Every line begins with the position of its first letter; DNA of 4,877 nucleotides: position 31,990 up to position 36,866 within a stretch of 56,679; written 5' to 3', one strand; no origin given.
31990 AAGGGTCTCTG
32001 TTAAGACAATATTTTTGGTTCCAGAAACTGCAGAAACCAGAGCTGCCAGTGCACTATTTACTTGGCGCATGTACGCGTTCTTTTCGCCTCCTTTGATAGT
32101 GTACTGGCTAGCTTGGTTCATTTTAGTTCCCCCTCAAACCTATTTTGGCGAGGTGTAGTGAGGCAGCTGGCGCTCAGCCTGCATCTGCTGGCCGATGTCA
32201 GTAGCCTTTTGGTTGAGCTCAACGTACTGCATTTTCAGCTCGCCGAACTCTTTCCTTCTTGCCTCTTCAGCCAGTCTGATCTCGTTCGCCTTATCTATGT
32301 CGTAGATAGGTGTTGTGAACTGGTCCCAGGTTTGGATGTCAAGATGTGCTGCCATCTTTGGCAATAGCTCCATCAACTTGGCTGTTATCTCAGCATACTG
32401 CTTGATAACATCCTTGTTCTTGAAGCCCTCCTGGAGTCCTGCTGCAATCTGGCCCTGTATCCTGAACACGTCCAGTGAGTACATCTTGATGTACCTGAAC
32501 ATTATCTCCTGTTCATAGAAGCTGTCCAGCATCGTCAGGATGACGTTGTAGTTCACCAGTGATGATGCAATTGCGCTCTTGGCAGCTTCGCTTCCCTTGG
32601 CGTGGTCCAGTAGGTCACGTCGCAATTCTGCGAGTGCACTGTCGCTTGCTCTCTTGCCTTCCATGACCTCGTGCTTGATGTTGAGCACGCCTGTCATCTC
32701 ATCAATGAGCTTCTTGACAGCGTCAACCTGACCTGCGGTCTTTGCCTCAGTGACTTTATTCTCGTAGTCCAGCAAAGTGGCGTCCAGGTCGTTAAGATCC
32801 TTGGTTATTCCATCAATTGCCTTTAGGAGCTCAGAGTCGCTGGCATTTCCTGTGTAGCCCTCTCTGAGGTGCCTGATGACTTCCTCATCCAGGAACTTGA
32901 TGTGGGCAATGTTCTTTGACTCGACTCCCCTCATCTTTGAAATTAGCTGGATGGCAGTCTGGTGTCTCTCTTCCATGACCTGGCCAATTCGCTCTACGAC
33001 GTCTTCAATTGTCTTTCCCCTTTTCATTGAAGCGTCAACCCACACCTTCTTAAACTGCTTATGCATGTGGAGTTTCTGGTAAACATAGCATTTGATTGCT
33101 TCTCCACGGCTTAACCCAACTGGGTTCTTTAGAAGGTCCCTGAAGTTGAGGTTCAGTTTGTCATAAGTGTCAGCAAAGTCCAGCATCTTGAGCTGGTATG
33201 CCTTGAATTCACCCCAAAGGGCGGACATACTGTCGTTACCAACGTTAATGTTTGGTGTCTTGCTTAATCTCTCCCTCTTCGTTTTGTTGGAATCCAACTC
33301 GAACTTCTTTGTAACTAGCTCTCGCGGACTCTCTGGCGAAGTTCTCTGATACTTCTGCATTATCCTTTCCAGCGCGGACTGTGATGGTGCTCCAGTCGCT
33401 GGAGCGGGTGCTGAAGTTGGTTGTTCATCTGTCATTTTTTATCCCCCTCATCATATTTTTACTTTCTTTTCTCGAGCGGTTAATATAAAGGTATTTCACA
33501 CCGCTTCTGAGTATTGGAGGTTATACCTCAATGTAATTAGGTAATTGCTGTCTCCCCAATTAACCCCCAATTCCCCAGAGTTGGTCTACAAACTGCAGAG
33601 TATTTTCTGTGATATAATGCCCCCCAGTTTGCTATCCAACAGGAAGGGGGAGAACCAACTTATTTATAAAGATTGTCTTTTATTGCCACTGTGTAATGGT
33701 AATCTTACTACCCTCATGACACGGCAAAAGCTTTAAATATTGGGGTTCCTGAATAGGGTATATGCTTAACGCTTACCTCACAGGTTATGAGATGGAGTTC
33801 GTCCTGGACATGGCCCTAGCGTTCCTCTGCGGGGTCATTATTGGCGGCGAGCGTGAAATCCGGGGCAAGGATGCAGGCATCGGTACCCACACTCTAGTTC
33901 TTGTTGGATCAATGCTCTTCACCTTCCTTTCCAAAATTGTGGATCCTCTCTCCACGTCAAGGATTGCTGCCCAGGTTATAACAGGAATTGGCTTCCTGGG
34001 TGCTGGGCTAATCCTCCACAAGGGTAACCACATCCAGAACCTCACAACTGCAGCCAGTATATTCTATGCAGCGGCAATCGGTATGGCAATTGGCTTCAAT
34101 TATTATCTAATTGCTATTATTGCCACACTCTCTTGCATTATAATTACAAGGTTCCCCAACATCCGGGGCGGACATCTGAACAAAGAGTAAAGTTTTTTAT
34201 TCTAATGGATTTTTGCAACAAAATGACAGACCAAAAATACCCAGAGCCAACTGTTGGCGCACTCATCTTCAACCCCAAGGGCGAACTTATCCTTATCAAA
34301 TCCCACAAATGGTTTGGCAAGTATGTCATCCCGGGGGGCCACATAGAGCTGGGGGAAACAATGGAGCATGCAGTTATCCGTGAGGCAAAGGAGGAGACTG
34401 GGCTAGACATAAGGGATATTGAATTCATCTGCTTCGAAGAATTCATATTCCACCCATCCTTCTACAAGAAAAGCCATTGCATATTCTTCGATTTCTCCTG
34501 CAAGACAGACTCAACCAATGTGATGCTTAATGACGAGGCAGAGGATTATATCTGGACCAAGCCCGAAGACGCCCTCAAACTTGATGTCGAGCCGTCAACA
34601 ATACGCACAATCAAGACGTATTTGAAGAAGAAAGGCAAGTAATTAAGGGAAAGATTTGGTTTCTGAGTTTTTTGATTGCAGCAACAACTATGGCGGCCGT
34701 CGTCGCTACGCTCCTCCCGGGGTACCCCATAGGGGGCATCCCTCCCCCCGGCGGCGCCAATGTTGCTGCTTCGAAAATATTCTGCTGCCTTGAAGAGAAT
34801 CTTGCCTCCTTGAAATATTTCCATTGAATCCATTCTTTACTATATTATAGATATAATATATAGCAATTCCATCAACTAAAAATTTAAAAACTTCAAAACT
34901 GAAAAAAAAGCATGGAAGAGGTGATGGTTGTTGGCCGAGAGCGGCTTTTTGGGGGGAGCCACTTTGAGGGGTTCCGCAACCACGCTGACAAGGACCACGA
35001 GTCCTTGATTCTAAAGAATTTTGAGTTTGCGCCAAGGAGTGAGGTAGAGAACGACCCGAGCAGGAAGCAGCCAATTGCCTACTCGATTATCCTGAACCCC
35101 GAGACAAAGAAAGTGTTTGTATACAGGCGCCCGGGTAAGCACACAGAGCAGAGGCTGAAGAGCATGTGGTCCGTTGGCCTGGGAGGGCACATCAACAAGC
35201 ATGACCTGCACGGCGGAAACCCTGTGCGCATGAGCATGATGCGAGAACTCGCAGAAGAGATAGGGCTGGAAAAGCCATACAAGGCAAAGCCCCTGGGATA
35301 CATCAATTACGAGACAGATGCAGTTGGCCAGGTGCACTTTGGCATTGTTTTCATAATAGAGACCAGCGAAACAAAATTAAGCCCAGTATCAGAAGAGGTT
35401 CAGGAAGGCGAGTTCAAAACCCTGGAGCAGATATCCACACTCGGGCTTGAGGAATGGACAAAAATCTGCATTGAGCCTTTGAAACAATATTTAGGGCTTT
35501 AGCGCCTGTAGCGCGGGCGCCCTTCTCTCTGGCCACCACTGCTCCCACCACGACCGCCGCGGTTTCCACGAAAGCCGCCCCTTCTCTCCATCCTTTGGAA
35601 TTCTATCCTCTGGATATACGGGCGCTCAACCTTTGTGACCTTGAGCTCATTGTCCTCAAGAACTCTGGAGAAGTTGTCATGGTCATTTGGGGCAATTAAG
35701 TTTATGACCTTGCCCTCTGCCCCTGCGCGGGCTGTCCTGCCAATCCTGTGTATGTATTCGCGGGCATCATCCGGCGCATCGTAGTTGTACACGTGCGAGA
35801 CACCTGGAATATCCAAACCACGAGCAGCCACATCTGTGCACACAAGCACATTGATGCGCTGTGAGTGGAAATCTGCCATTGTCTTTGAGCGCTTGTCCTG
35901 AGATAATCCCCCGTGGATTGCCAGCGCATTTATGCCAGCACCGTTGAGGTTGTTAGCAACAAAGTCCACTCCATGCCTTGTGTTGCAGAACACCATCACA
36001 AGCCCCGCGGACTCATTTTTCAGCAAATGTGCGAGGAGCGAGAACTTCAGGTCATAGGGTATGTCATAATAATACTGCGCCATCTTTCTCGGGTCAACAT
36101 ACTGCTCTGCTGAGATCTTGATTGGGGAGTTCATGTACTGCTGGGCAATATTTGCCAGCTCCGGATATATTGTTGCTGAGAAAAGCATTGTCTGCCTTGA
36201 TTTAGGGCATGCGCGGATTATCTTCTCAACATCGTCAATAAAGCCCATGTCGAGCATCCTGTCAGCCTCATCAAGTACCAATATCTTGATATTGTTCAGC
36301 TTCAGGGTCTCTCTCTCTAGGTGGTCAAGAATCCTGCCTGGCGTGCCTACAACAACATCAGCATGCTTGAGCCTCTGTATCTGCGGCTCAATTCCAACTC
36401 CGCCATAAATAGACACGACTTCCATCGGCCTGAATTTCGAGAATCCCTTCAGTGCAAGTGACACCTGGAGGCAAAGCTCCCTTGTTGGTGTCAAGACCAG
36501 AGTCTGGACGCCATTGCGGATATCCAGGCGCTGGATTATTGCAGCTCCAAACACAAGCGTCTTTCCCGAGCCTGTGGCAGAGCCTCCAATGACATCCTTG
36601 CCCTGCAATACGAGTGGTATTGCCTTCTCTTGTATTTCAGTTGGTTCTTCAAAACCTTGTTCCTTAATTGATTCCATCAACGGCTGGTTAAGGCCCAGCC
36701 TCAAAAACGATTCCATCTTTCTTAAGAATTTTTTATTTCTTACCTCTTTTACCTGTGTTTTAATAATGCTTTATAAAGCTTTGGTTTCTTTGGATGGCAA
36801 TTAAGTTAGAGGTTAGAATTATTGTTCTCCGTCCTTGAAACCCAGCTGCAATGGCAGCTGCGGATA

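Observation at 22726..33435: Eight-gene operon with two different AAA+ ATPases, a coiled-coil/vWA(MIDAS) protein and five unknown proteins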

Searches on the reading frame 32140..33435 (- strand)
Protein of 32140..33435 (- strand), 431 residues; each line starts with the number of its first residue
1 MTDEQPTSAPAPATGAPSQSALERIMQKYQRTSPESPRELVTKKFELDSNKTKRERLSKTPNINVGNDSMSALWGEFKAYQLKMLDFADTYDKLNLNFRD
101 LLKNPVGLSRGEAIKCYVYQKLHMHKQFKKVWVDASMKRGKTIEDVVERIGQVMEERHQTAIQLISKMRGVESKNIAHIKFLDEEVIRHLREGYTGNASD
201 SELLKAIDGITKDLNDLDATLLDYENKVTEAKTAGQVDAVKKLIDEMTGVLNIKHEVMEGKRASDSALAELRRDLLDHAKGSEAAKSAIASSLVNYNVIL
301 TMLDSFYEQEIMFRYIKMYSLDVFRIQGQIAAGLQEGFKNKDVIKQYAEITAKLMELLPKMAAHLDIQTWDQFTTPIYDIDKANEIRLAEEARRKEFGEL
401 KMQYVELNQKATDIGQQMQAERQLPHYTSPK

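Call 4: search_protein_families(library=pfam, proteins=[window:32140-33435:-], max_evalue=0.1)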
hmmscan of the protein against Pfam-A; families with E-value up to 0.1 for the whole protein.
window:32140-33435:- (431 aa): 0 families

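Call 8: search_protein_families(library=padloc, proteins=[window:32140-33435:-], max_evalue=0.1)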
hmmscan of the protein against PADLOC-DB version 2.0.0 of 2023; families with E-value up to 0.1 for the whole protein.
window:32140-33435:- (431 aa): 0 families

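Call 9: search_protein_families(library=ncbifam, proteins=[window:32140-33435:-], max_evalue=0.1)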
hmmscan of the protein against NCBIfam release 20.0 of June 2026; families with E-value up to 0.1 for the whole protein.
window:32140-33435:- (431 aa): 0 families

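Call 10: search_protein_families(library=phrogs, proteins=[window:32140-33435:-], max_evalue=0.1)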
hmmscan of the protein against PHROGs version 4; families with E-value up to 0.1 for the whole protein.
window:32140-33435:- (431 aa): 1 family
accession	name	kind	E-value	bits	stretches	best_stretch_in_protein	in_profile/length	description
phrog_12240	-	unknown function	0.045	14.2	1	201-293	83-174/387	-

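Call 28: search_solved_structures(query=A2, max_evalue=10)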
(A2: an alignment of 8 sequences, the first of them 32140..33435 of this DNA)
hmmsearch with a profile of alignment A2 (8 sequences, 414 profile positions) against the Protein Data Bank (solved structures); distinct sequences matched with E-value up to 10: 8.
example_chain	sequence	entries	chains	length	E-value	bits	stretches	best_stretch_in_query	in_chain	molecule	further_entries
2x7a_A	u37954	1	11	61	0.058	15.3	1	187-230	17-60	BONE MARROW STROMAL ANTIGEN 2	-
7saf_A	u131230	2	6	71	0.082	14.9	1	169-220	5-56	General control transcription factor GCN4/M protein chimera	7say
3g7c_A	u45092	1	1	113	0.15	14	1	188-220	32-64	Occludin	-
1wpa_A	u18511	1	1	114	0.16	13.9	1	188-220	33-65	Occludin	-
2xg7_A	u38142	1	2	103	0.3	13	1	187-230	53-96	BONE MARROW STROMAL ANTIGEN 2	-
9ugr_A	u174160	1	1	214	0.44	12.4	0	175-220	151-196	Syn-F4-Link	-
4rxm_A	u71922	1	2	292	0.86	11.5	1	230-275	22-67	Possible sugar ABC superfamily ATP binding cassette transporter, binding protein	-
1kd9_A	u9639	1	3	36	2.1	10.2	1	196-221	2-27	GCN4 ACID BASE HETERODIMER ACID-d12La16L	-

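Call 72: search_protein_families(library=pfam, alignment_id=A2, max_evalue=1)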
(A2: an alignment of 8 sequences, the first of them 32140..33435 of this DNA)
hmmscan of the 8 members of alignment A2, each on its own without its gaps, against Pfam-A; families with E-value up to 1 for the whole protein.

A. member 1, window:32140-33435:- (431 aa): 3 families
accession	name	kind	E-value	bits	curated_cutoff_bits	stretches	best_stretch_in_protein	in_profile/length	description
PF13023.12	HD_3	-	0.1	12.9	22.5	0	51-110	83-141/165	HD domain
PF12168.13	DNA_pol3_tau_4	-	0.15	12.9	25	0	8-35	13-42/82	DNA polymerase III subunits tau domain IV DnaB-binding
PF14662.11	KASH_CCD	-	0.7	10.3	43.3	1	152-250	77-173/191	Coiled-coil region of CCDC155 or KASH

B. families by the number of members that match (of 8 scanned): 43 families (the first 25 are shown)
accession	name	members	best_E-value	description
PF18052.6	Rx_N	5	0.0013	Rx N-terminal domain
PF04201.20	TPD52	3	0.013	Tumour protein D52 family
PF16326.10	ABC_tran_CTD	3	0.054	ABC transporter C-terminal domain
PF20237.3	DUF6594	2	0.014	Family of unknown function (DUF6594)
PF05531.17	NPV_P10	2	0.46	Nucleopolyhedrovirus P10 protein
PF25610.1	HR1_TOCA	2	0.56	TOCA family HR1 domain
PF24627.1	PUMA_CC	1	0.0017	PUMA coiled-coil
PF01025.24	GrpE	1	0.004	GrpE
PF09905.14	VF530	1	0.0058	DNA-binding protein VF530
PF05816.16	TelA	1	0.0059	Toxic anion resistance protein (TelA)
PF07922.17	Glyco_transf_52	1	0.0098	Glycosyltransferase family 52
PF17107.11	SesA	1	0.016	N-terminal domain on NACHT_NTPase and P-loop NTPases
PF23991.1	DUF7310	1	0.018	Coiled-coil region of unknown function (DUF7310)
PF25764.1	KIF21A_4th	1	0.026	KIF21A-like domain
PF16928.10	Inj_translocase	1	0.033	DNA/protein translocase of phage P22 injectosome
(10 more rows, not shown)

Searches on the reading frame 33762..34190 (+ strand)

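Call 5: search_protein_families(library=pfam, proteins=[window:33762-34190:+], max_evalue=0.01)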
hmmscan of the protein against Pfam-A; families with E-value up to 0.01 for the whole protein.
window:33762-34190:+ (142 aa): 1 family
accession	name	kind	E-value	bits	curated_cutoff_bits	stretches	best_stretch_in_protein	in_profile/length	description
PF02308.21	MgtC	-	7.5e-33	113.9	31.4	1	17-130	1-113/121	MgtC family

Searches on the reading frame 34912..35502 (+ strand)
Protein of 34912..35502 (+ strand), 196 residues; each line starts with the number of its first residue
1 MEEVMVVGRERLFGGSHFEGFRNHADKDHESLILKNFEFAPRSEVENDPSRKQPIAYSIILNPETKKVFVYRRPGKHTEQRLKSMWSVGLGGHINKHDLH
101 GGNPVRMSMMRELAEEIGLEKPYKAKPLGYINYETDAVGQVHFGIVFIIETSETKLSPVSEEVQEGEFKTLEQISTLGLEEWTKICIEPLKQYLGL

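Call 5: search_protein_families(library=pfam, proteins=[window:34912-35502:+], max_evalue=0.01)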
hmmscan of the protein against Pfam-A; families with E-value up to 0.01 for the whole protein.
window:34912-35502:+ (196 aa): 1 family
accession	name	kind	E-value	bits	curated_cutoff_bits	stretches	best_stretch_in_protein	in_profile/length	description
PF00293.34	NUDIX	-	1.8e-07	31.7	21.1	1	55-177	4-121/134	NUDIX domain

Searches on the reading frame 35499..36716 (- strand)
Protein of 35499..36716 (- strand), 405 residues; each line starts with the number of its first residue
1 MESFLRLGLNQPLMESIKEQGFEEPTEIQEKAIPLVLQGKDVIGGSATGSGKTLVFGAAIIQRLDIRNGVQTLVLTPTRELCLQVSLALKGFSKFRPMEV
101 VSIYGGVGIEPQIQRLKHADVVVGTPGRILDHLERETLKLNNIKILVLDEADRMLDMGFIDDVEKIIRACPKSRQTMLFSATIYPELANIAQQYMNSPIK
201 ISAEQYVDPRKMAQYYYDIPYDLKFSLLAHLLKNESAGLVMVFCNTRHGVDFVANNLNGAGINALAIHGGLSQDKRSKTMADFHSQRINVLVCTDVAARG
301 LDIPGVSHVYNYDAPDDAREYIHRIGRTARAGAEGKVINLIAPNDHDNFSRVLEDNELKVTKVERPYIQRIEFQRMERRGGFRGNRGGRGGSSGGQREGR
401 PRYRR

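Call 5: search_protein_families(library=pfam, proteins=[window:35499-36716:-], max_evalue=0.01)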
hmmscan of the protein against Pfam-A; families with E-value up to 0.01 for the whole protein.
window:35499-36716:- (405 aa): 5 families
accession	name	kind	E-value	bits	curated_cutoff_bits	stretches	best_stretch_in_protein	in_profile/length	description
PF00270.35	DEAD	-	2.9e-51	173.9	26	1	26-187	1-164/167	DEAD/DEAH box helicase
PF00271.37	Helicase_C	-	1.6e-33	115.7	23.5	1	224-332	2-110/110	Helicase conserved C-terminal domain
PF04851.21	ResIII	-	9.2e-12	45.6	22.5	1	29-183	8-162/164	Type III restriction enzyme, res subunit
PF14617.12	CMS1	-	0.00016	21.6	35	1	109-151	164-208/250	U3-containing 90S pre-ribosomal complex subunit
PF24015.1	DUF7329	-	0.0095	15.8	27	0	175-291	114-228/242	Family of unknown function (DUF7329)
